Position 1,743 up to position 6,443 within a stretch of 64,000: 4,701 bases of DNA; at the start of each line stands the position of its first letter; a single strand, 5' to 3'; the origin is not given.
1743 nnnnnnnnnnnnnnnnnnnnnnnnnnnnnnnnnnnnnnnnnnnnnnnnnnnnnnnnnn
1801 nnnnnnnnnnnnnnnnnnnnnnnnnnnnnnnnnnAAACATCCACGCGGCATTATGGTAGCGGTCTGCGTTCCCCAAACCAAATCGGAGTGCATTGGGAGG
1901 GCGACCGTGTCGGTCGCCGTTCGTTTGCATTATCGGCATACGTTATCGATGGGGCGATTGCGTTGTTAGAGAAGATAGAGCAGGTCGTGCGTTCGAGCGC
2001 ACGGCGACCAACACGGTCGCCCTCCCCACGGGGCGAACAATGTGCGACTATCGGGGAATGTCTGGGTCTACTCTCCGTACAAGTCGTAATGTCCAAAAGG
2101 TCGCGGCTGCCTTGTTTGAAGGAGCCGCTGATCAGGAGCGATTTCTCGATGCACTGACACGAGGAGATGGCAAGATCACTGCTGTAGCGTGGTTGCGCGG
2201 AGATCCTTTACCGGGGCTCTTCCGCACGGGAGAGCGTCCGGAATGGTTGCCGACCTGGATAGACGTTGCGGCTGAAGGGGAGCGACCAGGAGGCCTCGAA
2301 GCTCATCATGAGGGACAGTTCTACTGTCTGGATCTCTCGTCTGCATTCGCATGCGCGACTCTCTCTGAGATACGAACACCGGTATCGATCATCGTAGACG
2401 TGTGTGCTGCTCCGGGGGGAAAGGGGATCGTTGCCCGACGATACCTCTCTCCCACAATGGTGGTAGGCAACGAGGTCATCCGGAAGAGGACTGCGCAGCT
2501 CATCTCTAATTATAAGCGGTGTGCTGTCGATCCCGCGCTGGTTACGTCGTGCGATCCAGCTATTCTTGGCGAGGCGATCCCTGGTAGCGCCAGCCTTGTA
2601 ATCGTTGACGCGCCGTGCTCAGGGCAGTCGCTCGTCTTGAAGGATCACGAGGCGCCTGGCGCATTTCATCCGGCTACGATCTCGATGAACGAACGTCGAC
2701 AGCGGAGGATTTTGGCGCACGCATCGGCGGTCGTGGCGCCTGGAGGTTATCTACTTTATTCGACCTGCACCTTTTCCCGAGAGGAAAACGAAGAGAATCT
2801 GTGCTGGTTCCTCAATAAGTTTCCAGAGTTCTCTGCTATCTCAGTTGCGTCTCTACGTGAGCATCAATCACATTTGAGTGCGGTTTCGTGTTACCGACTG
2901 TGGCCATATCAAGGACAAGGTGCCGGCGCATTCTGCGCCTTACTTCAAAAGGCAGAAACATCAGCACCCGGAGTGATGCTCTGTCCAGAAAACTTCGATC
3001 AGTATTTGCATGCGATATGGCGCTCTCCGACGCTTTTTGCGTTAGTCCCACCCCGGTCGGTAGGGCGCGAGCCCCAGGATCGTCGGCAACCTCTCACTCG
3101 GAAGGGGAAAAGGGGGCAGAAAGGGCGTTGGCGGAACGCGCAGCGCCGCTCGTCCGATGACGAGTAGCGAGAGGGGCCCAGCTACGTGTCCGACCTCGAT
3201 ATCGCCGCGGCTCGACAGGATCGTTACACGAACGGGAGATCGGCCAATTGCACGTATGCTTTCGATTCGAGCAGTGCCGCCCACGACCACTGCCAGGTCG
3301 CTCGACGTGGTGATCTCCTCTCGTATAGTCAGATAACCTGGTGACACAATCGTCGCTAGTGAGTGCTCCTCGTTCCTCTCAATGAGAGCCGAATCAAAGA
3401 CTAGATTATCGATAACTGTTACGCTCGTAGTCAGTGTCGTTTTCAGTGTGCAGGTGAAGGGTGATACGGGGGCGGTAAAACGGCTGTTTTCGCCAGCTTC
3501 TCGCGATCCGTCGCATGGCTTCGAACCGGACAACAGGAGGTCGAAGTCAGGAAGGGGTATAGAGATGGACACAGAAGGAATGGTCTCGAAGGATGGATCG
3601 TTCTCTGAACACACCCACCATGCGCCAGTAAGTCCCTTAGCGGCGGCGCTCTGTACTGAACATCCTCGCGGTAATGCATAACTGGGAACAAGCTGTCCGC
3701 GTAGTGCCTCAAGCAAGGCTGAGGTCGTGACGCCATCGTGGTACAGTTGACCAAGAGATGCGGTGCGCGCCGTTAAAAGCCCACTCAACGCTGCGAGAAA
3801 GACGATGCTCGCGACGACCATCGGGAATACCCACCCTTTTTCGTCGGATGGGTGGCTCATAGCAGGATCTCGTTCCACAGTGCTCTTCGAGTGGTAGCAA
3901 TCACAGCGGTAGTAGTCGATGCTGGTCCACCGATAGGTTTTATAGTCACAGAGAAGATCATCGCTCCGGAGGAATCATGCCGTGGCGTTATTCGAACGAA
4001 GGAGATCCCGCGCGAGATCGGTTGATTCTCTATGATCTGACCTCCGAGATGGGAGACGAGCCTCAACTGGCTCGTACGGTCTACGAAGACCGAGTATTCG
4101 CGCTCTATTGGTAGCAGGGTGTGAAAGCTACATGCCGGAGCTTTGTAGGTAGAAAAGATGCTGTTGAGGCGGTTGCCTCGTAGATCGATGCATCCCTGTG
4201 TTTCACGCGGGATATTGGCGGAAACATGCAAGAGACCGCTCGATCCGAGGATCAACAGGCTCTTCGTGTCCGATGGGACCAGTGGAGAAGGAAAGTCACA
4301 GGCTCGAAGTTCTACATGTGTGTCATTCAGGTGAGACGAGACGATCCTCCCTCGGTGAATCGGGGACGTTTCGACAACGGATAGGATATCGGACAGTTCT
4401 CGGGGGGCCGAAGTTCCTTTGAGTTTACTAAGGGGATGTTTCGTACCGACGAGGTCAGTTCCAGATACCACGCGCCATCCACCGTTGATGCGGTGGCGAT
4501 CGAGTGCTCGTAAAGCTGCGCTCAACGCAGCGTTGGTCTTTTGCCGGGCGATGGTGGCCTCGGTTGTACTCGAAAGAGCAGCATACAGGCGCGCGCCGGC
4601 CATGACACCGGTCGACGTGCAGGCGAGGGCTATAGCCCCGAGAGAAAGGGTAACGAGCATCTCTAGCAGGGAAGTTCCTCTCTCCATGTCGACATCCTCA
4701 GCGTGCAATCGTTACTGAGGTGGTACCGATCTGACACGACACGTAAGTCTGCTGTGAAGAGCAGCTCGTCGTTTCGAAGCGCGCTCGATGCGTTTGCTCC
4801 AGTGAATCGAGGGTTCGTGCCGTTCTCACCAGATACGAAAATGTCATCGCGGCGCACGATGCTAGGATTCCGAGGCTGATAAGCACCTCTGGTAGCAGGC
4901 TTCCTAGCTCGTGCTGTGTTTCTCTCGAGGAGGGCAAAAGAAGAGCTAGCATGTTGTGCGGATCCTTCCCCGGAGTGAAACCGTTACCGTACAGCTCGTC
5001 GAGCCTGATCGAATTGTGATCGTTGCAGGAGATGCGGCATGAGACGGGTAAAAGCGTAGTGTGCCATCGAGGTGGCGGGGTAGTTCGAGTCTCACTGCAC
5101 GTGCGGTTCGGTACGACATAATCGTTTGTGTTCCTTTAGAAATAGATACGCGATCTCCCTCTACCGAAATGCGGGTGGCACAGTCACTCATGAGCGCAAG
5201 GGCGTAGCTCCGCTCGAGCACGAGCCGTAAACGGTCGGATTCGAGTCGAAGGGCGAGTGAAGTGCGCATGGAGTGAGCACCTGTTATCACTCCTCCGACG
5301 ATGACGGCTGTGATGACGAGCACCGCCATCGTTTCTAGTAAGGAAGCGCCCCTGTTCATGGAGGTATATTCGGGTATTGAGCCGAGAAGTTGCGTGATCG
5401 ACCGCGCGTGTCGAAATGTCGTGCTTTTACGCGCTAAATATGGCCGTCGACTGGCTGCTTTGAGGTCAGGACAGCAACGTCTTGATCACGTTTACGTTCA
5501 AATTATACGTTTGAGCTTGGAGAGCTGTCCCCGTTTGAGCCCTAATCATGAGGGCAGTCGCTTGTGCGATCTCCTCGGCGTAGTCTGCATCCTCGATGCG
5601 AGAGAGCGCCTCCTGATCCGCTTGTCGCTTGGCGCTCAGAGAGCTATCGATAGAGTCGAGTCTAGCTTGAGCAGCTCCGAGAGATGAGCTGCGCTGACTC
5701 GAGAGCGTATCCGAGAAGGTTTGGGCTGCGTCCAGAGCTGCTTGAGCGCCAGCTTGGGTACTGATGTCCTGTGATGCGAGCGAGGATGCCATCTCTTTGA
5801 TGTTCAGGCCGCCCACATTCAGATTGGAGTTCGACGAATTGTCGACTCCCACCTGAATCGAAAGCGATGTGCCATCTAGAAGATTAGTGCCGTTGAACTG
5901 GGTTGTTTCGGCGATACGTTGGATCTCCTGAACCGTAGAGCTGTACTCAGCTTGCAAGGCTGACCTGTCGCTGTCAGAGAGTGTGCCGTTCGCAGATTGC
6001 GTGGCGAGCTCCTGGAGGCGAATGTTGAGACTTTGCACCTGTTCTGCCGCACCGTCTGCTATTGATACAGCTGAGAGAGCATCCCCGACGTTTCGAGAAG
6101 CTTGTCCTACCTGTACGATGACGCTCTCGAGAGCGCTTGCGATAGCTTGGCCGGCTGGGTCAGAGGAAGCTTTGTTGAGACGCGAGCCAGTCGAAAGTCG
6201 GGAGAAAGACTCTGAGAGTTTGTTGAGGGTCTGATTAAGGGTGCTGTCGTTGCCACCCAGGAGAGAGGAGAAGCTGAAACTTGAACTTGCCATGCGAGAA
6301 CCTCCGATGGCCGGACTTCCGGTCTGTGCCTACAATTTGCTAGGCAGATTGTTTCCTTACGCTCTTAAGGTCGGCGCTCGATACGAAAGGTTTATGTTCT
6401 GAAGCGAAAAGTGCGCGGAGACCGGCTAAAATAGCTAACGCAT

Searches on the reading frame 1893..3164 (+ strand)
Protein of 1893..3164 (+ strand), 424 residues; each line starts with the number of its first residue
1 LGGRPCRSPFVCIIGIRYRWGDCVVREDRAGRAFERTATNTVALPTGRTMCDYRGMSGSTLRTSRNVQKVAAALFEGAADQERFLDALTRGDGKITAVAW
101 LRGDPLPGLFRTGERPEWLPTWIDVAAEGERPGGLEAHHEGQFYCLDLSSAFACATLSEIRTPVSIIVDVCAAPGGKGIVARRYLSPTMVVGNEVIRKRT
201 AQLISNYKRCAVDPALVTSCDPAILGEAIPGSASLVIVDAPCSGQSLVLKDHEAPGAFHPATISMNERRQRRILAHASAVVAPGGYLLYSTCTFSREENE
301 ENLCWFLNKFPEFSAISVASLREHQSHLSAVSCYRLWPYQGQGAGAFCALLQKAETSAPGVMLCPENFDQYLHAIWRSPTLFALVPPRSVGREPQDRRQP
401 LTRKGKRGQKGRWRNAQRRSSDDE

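Call 91: search_protein_families(library=pfam, proteins=[window:1893-3164:+], max_evalue=0.00001)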
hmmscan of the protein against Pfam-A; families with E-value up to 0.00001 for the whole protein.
window:1893-3164:+ (424 aa): 1 family
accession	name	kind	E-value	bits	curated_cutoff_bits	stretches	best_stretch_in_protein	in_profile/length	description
PF01189.24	Methyltr_RsmB-F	-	3.5e-27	95.8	27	1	166-352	11-199/199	16S rRNA methyltransferase RsmB/F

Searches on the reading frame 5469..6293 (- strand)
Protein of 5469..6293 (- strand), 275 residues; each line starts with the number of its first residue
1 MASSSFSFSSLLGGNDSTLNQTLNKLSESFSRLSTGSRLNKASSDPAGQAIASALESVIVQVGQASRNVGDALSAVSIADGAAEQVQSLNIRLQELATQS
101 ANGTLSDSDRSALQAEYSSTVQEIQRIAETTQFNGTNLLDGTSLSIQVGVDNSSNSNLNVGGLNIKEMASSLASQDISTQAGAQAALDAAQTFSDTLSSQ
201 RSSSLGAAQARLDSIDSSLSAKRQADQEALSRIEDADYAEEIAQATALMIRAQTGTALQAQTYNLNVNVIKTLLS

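Call 92: search_protein_families(library=pfam, proteins=[window:5469-6293:-], max_evalue=0.00001)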
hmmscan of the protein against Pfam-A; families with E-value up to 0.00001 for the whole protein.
window:5469-6293:- (275 aa): 2 families
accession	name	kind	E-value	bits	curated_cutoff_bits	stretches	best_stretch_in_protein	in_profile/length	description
PF00669.25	Flagellin_N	-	3.9e-31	108.4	26.6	1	17-142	12-137/139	Bacterial flagellin N-terminal helical region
PF00700.27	Flagellin_C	-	7.7e-11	42.6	23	1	195-271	9-84/86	Bacterial flagellin C-terminal helical region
